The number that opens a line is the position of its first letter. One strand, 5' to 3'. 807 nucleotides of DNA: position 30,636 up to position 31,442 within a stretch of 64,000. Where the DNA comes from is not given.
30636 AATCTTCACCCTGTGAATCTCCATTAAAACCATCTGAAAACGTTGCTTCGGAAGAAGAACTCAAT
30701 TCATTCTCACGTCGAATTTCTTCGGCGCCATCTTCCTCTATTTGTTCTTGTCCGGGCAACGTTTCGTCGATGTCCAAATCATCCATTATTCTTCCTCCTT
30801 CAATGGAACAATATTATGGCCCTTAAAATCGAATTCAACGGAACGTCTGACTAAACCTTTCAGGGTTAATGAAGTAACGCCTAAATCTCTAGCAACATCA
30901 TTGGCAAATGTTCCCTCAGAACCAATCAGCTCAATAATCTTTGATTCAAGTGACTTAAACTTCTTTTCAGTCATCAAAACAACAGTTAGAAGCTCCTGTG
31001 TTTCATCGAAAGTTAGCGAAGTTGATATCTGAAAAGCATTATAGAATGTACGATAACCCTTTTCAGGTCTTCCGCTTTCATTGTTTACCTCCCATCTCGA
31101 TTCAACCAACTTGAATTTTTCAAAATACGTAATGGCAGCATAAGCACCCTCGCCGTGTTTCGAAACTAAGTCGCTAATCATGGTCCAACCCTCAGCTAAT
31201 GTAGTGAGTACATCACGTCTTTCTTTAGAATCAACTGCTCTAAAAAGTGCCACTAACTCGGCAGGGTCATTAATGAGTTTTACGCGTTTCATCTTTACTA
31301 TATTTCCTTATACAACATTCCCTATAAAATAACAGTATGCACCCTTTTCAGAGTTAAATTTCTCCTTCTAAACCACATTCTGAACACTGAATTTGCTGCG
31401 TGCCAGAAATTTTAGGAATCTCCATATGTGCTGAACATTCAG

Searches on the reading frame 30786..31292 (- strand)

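Call 3: search_protein_families(library=pfam, proteins=[window:30786-31292:-], max_evalue=0.01)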
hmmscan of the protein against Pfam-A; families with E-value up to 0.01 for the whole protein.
window:30786-31292:- (168 aa): 1 family
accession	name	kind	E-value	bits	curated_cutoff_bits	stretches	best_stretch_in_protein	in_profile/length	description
PF09824.15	ArsR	-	2.4e-41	141.5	28.6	1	7-163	1-157/159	ArsR transcriptional regulator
